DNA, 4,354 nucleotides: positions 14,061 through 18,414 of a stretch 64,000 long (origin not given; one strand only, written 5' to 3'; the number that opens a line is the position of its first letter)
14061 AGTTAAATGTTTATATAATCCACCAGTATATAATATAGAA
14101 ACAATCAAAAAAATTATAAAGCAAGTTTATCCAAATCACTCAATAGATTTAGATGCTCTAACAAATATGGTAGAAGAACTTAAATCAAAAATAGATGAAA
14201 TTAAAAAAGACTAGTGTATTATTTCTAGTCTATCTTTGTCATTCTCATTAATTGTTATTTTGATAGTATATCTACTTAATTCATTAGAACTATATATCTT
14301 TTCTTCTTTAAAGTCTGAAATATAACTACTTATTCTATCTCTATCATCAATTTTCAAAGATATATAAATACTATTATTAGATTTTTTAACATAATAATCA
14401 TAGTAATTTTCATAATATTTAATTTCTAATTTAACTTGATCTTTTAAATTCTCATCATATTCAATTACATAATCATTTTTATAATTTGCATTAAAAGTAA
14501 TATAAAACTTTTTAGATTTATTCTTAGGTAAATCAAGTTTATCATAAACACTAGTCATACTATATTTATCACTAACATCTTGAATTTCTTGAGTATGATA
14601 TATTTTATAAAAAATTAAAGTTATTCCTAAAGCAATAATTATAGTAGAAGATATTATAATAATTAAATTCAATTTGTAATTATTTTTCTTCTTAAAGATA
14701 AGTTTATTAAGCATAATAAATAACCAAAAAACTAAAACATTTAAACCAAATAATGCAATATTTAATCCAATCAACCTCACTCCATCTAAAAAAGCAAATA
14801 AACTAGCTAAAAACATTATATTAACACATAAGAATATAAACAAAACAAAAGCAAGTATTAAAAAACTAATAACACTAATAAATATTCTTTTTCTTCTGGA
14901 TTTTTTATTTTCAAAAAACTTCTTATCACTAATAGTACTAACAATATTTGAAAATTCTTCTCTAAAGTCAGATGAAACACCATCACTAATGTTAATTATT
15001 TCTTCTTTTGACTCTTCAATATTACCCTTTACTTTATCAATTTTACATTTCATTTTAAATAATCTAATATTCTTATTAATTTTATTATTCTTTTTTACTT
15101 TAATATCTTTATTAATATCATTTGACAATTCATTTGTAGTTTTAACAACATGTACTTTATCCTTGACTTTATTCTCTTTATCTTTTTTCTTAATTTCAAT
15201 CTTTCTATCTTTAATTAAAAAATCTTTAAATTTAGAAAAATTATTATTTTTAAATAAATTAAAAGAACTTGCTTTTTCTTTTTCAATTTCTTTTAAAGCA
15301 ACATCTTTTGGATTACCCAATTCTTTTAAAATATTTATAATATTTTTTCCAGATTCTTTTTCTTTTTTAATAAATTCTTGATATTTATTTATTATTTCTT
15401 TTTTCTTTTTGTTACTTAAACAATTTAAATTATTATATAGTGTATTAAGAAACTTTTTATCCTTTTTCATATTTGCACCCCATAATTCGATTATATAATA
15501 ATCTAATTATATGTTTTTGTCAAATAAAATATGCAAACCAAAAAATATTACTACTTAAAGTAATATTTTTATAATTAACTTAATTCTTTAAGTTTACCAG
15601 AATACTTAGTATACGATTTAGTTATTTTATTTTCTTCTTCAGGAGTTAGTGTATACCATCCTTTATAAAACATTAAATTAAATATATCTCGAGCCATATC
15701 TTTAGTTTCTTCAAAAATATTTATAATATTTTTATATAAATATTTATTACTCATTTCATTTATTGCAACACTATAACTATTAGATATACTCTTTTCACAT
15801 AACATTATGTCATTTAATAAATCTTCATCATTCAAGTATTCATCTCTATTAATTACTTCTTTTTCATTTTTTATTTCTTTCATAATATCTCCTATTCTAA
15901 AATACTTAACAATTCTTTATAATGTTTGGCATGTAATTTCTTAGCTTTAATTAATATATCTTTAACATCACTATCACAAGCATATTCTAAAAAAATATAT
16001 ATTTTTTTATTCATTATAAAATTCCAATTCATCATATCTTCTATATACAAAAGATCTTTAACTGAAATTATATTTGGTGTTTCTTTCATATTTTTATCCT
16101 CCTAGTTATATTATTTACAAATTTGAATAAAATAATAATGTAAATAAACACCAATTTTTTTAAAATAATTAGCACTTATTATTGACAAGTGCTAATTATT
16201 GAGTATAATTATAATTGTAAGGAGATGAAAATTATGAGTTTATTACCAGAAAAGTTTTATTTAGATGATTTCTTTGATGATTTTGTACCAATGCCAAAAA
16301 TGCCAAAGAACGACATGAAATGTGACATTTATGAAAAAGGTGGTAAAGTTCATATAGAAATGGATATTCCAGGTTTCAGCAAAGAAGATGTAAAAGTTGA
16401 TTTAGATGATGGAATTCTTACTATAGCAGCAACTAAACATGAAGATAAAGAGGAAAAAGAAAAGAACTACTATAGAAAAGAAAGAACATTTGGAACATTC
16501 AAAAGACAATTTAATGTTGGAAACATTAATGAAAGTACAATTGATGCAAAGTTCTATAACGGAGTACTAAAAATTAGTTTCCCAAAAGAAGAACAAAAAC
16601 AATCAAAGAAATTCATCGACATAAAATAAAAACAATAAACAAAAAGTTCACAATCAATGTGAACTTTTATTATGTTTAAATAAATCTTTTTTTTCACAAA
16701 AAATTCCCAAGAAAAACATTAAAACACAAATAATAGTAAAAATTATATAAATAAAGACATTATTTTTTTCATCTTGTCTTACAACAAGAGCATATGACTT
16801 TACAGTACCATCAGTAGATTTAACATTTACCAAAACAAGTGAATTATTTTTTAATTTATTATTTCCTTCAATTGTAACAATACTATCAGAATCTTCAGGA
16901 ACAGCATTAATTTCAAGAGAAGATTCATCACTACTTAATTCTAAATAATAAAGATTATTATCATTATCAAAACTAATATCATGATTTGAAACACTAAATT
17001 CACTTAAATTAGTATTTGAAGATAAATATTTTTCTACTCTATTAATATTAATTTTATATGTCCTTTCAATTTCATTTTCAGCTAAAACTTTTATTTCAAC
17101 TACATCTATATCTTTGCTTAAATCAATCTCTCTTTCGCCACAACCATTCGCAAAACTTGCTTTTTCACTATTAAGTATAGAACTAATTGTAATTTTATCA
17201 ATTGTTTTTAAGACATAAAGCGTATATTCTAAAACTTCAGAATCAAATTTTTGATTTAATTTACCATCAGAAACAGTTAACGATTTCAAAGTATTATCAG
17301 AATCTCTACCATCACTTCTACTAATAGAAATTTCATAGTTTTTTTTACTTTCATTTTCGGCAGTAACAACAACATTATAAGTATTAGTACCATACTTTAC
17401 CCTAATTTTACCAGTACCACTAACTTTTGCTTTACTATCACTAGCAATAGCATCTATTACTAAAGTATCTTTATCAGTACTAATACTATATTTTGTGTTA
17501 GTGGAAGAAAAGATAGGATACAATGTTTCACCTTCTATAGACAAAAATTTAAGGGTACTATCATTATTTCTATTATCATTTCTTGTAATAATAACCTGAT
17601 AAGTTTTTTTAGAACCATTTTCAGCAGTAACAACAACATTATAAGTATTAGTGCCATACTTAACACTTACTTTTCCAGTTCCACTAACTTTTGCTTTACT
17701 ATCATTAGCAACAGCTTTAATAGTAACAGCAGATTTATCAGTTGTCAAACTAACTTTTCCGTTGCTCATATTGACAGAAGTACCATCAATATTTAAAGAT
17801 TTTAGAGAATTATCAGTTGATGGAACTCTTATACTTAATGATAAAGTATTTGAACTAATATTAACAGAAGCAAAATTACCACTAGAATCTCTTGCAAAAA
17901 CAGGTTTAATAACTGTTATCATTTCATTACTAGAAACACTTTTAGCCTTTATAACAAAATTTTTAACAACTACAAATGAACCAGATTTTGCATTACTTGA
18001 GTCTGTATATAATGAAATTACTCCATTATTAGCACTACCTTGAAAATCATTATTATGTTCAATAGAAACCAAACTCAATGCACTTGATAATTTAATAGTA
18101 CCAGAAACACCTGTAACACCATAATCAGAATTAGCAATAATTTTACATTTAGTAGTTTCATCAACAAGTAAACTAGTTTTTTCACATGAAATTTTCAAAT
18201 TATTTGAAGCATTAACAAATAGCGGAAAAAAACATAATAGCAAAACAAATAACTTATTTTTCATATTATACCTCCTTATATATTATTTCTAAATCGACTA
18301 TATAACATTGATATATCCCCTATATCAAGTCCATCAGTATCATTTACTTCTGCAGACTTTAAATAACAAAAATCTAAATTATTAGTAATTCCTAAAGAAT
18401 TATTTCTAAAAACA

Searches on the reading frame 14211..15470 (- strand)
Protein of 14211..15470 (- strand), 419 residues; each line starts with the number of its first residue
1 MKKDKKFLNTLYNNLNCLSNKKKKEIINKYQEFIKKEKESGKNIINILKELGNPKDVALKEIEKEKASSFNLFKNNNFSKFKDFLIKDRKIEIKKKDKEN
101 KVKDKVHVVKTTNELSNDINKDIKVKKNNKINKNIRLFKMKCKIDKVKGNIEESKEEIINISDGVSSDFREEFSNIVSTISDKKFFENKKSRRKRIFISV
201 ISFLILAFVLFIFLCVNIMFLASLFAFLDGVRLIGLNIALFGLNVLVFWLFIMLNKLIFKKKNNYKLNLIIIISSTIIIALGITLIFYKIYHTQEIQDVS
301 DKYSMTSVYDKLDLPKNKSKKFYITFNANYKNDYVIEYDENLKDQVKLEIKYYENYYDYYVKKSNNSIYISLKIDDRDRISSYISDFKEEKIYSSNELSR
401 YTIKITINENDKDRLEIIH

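Call 83: search_protein_families(library=pfam, proteins=[window:14211-15470:-], max_evalue=0.00001)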
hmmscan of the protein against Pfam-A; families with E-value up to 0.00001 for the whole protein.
window:14211-15470:- (419 aa): 1 family
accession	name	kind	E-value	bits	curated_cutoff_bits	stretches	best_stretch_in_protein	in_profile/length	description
PF22564.2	HAAS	-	2.9e-06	28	27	1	6-58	1-53/55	HAAS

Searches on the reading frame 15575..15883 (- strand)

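Call 83: search_protein_families(library=pfam, proteins=[window:15575-15883:-], max_evalue=0.00001)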
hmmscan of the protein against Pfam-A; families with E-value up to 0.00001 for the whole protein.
window:15575-15883:- (102 aa): 1 family
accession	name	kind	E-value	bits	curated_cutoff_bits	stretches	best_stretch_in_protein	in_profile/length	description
PF07875.18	Coat_F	-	4.9e-18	65.5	25.7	1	18-78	1-61/63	Coat F domain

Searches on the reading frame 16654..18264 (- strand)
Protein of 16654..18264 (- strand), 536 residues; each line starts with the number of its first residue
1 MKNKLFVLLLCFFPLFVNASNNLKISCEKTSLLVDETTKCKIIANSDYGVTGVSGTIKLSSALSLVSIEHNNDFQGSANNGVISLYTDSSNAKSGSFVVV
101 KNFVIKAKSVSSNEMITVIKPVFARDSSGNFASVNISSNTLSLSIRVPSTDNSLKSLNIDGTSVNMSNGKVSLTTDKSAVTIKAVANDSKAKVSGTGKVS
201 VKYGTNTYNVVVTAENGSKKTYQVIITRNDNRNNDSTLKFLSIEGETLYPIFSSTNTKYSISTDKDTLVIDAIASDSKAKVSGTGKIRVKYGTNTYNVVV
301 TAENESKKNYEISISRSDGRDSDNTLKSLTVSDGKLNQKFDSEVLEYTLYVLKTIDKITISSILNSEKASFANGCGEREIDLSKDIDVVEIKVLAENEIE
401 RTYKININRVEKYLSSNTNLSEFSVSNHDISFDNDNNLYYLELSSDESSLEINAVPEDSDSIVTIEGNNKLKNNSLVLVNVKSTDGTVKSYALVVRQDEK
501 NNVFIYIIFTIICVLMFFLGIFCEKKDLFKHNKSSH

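Call 83: search_protein_families(library=pfam, proteins=[window:16654-18264:-], max_evalue=0.00001)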
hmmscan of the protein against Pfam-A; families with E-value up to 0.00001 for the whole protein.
window:16654-18264:- (536 aa): 1 family
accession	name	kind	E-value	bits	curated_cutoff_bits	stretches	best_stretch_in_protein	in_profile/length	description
PF12733.13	Cadherin-like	-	4.4e-19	69.2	24.2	1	326-409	1-88/89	Cadherin-like beta sandwich domain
